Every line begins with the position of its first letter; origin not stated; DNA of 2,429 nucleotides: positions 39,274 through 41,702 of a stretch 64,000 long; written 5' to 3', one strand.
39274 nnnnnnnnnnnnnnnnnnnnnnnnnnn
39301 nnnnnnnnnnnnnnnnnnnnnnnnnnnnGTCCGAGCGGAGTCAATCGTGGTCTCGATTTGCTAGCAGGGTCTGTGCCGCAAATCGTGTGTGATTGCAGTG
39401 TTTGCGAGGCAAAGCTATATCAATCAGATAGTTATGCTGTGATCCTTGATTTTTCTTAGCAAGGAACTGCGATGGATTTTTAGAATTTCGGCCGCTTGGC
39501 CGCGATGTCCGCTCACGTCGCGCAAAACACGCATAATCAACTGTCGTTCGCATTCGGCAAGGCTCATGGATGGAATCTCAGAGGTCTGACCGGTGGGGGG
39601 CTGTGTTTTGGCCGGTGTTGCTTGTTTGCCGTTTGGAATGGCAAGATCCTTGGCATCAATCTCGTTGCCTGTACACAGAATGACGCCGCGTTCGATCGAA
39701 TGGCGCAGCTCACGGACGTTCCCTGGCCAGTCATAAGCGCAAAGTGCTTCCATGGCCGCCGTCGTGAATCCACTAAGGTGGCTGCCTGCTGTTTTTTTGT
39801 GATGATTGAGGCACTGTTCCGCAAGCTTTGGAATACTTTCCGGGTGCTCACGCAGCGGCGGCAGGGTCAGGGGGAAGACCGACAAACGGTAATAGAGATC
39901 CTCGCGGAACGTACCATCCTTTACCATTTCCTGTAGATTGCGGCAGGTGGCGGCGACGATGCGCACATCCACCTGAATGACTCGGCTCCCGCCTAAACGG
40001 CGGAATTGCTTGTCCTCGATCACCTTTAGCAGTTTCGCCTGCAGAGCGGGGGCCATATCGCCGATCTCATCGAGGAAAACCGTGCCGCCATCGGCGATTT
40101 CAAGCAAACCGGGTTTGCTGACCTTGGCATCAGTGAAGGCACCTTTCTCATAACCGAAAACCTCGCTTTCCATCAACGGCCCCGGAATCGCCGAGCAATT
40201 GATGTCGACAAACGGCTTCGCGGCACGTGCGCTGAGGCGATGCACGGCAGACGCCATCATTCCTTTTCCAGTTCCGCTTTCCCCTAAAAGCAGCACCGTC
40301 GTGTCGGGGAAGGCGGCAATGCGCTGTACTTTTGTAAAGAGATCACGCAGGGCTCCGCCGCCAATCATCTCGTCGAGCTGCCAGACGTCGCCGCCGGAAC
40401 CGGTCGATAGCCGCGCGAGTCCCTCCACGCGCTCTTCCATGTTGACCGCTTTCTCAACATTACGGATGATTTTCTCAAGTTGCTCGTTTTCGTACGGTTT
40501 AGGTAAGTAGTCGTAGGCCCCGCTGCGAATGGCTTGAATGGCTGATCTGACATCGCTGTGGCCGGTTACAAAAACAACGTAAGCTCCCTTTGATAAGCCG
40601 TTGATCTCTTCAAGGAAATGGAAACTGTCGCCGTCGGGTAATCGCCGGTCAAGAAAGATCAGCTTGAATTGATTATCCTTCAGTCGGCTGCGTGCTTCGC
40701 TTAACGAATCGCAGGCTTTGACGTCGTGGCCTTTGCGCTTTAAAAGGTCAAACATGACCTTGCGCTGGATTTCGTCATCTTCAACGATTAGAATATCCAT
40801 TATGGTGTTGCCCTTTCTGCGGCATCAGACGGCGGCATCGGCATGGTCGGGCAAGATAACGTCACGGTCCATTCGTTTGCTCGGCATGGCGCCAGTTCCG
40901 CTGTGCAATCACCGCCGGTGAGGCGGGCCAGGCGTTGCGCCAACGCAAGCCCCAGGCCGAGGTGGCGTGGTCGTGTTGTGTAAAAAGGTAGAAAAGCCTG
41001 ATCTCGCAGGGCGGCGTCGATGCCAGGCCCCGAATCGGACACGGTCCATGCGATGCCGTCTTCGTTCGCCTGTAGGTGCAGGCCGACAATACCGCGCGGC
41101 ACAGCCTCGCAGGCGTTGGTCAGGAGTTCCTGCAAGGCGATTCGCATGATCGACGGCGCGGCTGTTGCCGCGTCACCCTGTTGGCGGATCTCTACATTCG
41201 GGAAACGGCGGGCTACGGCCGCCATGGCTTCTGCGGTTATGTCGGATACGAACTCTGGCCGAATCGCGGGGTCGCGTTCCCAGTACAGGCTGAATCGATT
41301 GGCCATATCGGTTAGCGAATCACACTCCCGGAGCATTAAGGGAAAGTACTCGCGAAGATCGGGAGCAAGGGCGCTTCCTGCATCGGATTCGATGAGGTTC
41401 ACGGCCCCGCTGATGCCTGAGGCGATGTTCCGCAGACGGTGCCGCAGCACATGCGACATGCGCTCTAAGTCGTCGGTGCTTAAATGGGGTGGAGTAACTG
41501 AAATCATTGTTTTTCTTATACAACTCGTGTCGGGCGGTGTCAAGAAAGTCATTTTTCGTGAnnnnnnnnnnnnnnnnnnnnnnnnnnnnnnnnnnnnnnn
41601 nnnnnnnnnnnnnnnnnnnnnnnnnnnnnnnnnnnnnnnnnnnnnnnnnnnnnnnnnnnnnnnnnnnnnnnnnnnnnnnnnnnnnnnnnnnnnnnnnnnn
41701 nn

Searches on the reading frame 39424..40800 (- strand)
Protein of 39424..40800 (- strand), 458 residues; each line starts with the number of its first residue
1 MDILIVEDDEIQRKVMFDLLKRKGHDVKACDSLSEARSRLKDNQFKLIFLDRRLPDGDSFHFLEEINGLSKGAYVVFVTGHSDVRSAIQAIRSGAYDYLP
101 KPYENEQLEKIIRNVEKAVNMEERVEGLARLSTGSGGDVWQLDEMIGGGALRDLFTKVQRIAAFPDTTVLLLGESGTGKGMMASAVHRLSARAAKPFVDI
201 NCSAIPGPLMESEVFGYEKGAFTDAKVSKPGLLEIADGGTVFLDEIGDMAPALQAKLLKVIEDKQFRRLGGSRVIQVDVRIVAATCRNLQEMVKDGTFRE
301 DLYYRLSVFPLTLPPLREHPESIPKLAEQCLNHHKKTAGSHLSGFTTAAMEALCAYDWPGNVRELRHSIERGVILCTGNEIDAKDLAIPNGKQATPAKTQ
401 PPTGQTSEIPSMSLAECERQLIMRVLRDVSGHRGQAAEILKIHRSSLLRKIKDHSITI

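Call 26: search_protein_families(library=pfam, proteins=[window:39424-40800:-])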
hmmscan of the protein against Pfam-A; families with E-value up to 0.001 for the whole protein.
window:39424-40800:- (458 aa): 11 families
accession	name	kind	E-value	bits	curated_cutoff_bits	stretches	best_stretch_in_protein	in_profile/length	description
PF00158.32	Sigma54_activat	-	2.8e-64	216.3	20.2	1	150-311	7-167/168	Sigma-54 interaction domain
PF00072.30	Response_reg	-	1.6e-23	83.4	30.2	1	3-112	1-110/111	Response regulator receiver domain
PF25601.1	AAA_lid_14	-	7.5e-21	74.2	27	1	317-387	1-71/87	AAA+ ATPase lid domain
PF14532.12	Sigma54_activ_2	-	4e-19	69.7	25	1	152-316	8-138/138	Sigma-54 interaction domain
PF02954.25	HTH_8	-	5.2e-09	36.1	22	1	414-453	2-41/42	Bacterial regulatory protein, Fis family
PF07724.20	AAA_2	-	2.1e-07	31.6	27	1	167-285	4-123/166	AAA domain (Cdc48 subfamily)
PF07728.20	AAA_5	-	9.4e-07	29.3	22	1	169-285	2-121/139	AAA domain (dynein-related subfamily)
PF00004.35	AAA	-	7.5e-06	26.9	21.2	1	169-287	1-110/131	ATPase family associated with various cellular activities (AAA)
PF01078.27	Mg_chelatase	-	6.4e-05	22.9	20.3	0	159-190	15-46/207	Magnesium chelatase, subunit ChlI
PF00493.29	MCM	-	0.00017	21.2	23.3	1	165-265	56-149/224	MCM P-loop domain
PF20030.5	bpMoxR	-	0.00068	19.2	27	0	157-290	22-148/205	MoxR domain in the MoxR-vWA-beta-propeller ternary systems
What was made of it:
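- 39424..40800 (-): Response-regulator bEBP (REC-AAA+-HTH_8), the best candidate for the activator acting at the rpoN promoter. Pfam (call 26).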

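Call 66: search_protein_families(library=ncbifam, proteins=[window:39424-40800:-], max_evalue=0.001)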
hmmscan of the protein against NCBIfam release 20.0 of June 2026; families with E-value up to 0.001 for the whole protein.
window:39424-40800:- (458 aa): 101 families (the best 25 are shown)
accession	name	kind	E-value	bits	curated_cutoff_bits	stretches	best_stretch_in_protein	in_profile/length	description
NF008469.0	PRK11361.1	equivalog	1.2e-114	383.6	714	1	3-457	7-457/461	acetoacetate metabolism transcriptional regulator AtoC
TIGR01818.1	ntrC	equivalog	2.6e-108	362.8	558.6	1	3-453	1-462/463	nitrogen regulation protein NR(I)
TIGR02915.1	PEP_resp_reg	equivalog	1.1e-103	347.4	502.6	1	3-456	1-444/445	PEP-CTERM-box response regulator transcription factor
NF007689.0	PRK10365.1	equivalog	7.7e-97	324.8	760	1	1-451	6-439/441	sigma-54-dependent response regulator transcription factor ZraR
TIGR01817.1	nifA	equivalog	6.6e-95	318.9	528.85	1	143-411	196-463/534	nif-specific transcriptional activator NifA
NF049963.1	RespRegFlgRCampy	domain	1.2e-93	314.4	750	1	1-455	1-428/429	fla regulon two-component system response regulator FlgR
NF051870.1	NAssimRespRegNtrX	equivalog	1.4e-93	314.2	600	1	2-453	3-449/452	nitrogen assimilation response regulator NtrX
NF041552.1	TF_PrdR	equivalog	6.2e-93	312.1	795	1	141-453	265-575/577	sigma-54 dependent transcriptional regulator PrdR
NF041946.1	LuxO_transreg_Vib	equivalog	3.4e-90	303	800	1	20-453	16-459/463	quorum-sensing sigma-54 dependent transcriptional regulator LuxO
NF050807.1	TransRegFlbDCaul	equivalog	3.4e-89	299.8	750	1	159-454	135-438/454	sigma-54-dependent transcriptional regulator FlbD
NF008176.1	PRK10923.1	equivalog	2.7e-88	296.6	620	1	3-454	6-466/469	nitrogen regulation protein NR(I)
NF038308.1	RNA_repair_RtcR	equivalog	4.3e-88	296.5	650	1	150-446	188-503/530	RNA repair transcriptional activator RtcR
NF003451.0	PRK05022.1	equivalog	5.4e-87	292.6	476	1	112-452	159-506/512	nitric oxide reductase transcriptional regulator NorR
NF011695.0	PRK15115.1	equivalog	6.3e-84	282.3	763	1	2-381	8-373/445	two-component system response regulator GlrR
NF011958.0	PRK15429.1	equivalog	4.1e-81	273.6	830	1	144-456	380-686/692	formate hydrogenlyase transcriptional activator FlhA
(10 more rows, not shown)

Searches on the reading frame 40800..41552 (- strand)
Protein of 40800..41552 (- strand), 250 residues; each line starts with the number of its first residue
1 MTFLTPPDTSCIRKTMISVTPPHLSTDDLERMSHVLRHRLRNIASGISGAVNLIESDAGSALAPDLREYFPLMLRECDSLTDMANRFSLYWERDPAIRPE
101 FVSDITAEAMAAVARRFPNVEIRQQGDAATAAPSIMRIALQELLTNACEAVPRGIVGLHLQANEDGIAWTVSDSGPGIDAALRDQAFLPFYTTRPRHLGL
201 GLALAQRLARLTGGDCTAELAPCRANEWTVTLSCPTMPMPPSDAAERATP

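Call 66: search_protein_families(library=ncbifam, proteins=[window:40800-41552:-], max_evalue=0.001)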
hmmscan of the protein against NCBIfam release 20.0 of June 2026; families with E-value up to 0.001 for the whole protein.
window:40800-41552:- (250 aa): 43 families (the best 25 are shown)
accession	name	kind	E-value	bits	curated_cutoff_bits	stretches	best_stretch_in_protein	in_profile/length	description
NF008468.0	PRK11360.1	equivalog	2.5e-17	62.5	646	1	38-225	405-599/616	two-component system sensor histidine kinase AtoS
NF040750.1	tetrathio_HK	equivalog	1.7e-12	46.6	750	1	111-219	429-539/555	tetrathionate respiration histidine kinase TtrS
NF011874.0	PRK15347.1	equivalog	2.6e-12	45.6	852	1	139-222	517-602/921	two component system sensor kinase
NF007688.0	PRK10364.1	equivalog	1.8e-11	43.5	479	1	126-232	342-449/460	two-component system sensor histidine kinase ZraS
NF008312.0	PRK11100.1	equivalog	1.8e-10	40.3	356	1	101-222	334-462/477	two-component system sensor histidine kinase CreC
TIGR02916.1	PEP_his_kin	equivalog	1.8e-10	40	300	1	108-232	553-678/679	XrtA/PEP-CTERM system histidine kinase PrsK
TIGR02956.1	TMAO_torS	equivalog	1.8e-09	36.3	676.5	1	135-222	579-670/967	TMAO reductase system sensor histidine kinase/response regulator TorS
NF052574.1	HisKinEspCMyxo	equivalog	2.5e-09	35.8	1200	1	140-234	535-637/785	serine histidine kinase EspC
TIGR02938.1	nifL_nitrog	equivalog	7e-09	34.7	242.45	1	133-209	385-469/494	nitrogen fixation negative regulator NifL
NF007898.0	PRK10604.1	equivalog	2.4e-08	33.6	478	1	108-223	292-412/433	two-component system sensor histidine kinase RstB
NF008543.0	PRK11466.1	equivalog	3.8e-08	31.7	982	1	132-234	558-662/914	TMAO reductase system sensor histidine kinase/response regulator TorS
NF010411.0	PRK13837.1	equivalog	5.3e-08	31.3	647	1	170-233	611-674/828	two-component system VirA-like sensor kinase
NF053867.1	SprKinKinDBac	equivalog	7.4e-08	31.3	775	1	38-231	295-494/500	sporulation kinase KinD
NF038297.2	hybrid_HK_HrmK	equivalog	8.3e-08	31.3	725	1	132-232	349-455/607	hybrid histidine kinase/response regulator HrmK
NF041832.1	near_NosP_CTERM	subfamily_domain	1.1e-07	31.3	400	1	127-232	112-223/370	NahK/ErcS family hybrid sensor histidine kinase/response regulator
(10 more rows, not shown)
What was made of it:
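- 40800..41552 (-): Short histidine-kinase-like partner of that bEBP. NCBIfam kinase hits (call 66).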
